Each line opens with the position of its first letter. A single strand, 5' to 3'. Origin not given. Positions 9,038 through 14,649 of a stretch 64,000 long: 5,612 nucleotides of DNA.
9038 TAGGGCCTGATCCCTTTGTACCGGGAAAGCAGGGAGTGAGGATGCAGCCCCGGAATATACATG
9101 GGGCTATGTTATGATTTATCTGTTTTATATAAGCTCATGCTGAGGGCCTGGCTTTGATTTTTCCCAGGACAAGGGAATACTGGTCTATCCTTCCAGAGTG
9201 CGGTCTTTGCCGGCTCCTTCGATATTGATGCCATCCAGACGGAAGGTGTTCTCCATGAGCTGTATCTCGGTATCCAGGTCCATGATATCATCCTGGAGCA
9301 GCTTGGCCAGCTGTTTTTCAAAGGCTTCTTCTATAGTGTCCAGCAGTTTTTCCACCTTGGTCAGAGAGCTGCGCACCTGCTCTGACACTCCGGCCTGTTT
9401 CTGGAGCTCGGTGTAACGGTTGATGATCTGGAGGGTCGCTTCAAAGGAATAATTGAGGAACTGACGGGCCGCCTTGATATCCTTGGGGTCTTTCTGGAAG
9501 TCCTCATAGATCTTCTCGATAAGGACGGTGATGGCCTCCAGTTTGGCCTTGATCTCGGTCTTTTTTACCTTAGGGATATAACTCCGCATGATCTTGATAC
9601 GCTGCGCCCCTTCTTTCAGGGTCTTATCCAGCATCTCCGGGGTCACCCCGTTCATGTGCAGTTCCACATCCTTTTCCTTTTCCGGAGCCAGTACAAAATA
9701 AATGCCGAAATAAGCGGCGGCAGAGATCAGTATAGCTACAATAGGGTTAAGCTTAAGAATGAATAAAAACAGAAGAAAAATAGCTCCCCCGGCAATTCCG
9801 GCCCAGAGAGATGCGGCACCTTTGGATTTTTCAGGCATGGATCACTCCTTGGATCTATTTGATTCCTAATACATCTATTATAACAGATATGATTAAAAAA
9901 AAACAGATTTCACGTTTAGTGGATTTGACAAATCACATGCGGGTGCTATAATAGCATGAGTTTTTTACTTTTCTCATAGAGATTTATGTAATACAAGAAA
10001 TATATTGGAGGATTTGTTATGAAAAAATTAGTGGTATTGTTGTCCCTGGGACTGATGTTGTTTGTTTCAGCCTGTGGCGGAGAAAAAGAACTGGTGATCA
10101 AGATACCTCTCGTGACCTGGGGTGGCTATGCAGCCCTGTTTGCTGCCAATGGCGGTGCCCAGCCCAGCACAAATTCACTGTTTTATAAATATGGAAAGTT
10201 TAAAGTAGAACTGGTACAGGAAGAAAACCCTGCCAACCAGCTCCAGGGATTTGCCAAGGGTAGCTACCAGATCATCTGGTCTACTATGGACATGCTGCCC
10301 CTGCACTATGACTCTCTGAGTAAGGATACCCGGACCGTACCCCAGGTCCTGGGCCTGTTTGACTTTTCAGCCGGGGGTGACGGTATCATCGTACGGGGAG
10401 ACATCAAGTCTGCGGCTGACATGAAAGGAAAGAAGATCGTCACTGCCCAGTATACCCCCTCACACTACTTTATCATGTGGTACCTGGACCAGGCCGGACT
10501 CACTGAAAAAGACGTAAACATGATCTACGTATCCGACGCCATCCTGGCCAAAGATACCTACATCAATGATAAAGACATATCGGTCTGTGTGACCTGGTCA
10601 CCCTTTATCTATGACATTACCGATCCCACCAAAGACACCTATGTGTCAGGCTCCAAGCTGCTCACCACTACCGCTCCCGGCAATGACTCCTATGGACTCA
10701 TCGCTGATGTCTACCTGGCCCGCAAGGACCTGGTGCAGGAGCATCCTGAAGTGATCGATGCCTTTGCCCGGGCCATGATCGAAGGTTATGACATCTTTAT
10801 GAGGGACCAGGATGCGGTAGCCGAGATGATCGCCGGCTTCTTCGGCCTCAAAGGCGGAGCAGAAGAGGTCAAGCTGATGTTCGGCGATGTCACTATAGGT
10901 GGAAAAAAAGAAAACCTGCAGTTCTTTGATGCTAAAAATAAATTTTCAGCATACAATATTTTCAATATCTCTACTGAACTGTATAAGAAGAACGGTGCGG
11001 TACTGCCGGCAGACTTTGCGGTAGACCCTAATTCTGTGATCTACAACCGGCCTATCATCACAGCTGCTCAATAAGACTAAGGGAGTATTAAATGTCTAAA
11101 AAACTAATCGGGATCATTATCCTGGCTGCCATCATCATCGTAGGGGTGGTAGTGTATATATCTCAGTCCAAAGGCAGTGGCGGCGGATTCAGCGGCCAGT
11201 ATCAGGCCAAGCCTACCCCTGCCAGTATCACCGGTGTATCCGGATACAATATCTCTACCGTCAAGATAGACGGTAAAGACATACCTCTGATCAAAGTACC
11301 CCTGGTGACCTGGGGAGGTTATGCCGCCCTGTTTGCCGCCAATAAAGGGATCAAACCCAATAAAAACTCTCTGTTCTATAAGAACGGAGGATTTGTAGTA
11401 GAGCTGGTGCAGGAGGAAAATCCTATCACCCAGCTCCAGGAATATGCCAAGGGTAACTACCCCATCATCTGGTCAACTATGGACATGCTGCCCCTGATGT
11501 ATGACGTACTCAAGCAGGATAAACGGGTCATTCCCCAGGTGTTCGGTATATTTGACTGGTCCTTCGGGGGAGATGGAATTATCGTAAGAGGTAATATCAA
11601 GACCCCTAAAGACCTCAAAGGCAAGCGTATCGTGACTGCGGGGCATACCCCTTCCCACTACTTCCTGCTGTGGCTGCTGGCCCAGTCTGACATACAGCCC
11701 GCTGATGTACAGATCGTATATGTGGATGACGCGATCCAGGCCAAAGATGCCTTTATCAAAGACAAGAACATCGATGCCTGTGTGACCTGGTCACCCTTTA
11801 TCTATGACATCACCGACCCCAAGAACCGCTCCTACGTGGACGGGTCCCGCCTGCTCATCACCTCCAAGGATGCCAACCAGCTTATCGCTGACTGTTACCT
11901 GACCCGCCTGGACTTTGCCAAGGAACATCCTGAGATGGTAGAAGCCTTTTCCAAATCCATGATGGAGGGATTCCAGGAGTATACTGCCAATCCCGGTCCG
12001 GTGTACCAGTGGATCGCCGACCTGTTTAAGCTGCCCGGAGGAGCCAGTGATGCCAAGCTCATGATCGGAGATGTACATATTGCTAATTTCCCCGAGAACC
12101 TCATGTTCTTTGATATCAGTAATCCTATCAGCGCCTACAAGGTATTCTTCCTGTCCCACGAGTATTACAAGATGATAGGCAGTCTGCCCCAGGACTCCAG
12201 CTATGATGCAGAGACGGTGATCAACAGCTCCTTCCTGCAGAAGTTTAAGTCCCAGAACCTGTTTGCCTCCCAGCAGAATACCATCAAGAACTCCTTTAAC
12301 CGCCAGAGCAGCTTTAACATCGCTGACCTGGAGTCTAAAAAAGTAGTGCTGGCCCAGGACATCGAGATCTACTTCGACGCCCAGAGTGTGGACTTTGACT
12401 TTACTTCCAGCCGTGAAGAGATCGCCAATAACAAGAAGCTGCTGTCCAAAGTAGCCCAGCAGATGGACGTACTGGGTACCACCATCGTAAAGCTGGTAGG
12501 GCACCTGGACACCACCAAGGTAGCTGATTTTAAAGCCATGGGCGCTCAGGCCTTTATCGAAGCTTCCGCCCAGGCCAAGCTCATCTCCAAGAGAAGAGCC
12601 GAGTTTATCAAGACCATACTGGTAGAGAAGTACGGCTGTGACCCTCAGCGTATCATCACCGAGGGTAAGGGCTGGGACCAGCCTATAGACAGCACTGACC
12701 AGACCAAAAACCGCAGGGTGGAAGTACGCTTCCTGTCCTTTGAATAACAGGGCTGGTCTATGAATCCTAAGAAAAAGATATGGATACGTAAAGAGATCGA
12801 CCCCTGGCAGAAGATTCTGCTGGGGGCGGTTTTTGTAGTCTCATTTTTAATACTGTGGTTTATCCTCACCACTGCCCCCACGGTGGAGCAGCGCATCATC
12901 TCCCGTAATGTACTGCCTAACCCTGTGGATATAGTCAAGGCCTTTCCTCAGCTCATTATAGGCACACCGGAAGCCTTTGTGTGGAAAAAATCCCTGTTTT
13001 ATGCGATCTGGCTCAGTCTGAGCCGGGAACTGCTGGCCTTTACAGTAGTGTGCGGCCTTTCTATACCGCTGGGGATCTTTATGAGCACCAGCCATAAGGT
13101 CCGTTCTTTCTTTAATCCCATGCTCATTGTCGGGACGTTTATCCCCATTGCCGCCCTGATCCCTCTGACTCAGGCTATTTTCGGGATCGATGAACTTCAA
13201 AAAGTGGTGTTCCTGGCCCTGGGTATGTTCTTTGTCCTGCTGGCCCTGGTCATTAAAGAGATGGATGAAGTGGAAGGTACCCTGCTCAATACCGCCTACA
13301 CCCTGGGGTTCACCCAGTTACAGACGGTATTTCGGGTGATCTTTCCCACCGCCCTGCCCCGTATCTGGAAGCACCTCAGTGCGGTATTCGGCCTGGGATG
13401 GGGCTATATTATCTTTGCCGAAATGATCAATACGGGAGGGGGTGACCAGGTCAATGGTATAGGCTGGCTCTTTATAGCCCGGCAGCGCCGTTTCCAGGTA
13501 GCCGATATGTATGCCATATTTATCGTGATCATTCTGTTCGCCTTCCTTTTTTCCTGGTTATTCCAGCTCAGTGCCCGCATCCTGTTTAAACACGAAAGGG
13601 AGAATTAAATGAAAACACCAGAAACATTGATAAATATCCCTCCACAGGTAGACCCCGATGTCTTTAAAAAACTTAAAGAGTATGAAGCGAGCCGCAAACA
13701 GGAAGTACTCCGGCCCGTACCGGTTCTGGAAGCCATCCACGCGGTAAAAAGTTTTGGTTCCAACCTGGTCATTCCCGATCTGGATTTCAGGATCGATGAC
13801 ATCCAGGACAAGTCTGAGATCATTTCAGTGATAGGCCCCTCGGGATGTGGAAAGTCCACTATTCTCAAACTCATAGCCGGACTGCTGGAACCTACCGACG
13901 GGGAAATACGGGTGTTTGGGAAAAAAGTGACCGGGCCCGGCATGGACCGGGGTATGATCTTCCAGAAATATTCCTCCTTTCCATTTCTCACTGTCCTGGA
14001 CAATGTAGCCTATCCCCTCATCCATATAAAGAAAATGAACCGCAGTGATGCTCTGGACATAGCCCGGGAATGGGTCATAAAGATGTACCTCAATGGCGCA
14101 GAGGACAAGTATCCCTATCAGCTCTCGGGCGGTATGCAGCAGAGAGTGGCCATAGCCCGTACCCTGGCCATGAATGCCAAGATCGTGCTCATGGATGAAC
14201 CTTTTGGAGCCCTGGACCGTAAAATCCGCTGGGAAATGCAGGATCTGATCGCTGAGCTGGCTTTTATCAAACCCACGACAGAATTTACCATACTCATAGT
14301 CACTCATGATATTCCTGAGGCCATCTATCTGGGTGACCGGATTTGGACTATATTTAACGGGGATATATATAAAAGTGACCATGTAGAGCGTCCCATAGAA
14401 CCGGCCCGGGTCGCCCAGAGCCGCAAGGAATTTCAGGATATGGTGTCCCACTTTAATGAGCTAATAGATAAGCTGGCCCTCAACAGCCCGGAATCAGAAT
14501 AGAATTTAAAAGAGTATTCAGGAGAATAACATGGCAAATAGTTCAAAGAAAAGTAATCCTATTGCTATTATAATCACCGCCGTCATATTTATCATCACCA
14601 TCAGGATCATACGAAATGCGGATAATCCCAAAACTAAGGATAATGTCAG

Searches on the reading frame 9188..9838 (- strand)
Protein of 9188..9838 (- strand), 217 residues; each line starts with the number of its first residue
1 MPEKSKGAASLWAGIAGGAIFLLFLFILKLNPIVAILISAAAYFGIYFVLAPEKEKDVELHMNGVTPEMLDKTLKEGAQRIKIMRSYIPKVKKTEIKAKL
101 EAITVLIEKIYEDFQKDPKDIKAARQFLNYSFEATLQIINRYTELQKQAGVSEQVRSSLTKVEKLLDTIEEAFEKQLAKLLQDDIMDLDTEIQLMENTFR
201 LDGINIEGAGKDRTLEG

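Call 58: search_protein_families(library=pfam, proteins=[window:9188-9838:-], max_evalue=0.001)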
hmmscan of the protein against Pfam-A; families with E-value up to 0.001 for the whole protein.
window:9188-9838:- (217 aa): 1 family
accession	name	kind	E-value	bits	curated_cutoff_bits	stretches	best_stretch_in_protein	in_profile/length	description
PF10112.14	Halogen_Hydrol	-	8.9e-36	124.1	29.8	1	12-194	6-190/191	5-bromo-4-chloroindolyl phosphate hydrolysis protein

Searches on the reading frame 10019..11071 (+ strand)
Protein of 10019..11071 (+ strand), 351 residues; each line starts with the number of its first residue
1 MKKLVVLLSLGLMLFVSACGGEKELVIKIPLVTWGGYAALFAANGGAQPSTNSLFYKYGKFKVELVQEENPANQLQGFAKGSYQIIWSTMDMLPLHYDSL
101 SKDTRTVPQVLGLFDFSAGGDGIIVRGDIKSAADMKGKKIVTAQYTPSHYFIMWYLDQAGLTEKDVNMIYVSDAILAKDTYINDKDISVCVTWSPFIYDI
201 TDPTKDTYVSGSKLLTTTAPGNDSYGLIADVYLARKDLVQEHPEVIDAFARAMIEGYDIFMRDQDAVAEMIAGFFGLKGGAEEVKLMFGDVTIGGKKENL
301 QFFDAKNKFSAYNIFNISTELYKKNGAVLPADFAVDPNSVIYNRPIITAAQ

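Call 62: search_protein_families(library=pfam, proteins=[window:10019-11071:+], max_evalue=0.0001)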
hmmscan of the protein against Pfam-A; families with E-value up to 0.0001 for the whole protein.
window:10019-11071:+ (351 aa): 1 family
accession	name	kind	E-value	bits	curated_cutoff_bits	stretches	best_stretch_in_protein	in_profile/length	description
PF09084.16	NMT1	-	3.3e-10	40.7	20.5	1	56-265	16-214/216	NMT1/THI5 like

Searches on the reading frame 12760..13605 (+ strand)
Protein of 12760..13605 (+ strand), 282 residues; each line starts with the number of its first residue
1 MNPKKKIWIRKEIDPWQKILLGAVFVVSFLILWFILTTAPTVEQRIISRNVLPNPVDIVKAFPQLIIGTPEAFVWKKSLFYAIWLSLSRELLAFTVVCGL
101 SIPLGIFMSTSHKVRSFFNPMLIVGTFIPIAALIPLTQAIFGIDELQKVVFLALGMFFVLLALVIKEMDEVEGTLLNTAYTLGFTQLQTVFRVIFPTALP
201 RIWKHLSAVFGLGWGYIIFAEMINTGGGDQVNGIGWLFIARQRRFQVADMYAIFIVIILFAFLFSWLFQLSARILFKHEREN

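Call 62: search_protein_families(library=pfam, proteins=[window:12760-13605:+], max_evalue=0.0001)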
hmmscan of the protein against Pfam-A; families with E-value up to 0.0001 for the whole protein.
window:12760-13605:+ (282 aa): 1 family
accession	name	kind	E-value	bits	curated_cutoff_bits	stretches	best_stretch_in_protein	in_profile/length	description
PF00528.27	BPD_transp_1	-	1.4e-18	67.7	26.4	1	102-277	2-180/184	Binding-protein-dependent transport system inner membrane component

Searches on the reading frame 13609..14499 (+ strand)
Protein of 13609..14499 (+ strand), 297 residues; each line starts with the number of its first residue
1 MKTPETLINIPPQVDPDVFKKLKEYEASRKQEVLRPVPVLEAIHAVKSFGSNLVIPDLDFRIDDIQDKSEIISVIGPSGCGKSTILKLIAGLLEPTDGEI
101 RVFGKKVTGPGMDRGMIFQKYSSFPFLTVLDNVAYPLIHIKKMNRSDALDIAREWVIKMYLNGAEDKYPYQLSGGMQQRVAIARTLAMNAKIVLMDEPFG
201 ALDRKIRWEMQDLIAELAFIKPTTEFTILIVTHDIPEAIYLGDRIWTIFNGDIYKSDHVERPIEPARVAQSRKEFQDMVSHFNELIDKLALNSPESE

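Call 62: search_protein_families(library=pfam, proteins=[window:13609-14499:+], max_evalue=0.0001)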
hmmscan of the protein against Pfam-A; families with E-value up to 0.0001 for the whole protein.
window:13609-14499:+ (297 aa): 2 families
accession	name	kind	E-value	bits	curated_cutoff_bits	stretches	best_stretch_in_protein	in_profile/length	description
PF00005.33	ABC_tran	-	4.7e-29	102.2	25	1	68-199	10-136/137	ABC transporter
PF13304.12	AAA_21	-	1.6e-06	28.8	27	0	72-94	2-24/304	AAA domain, putative AbiEii toxin, Type IV TA system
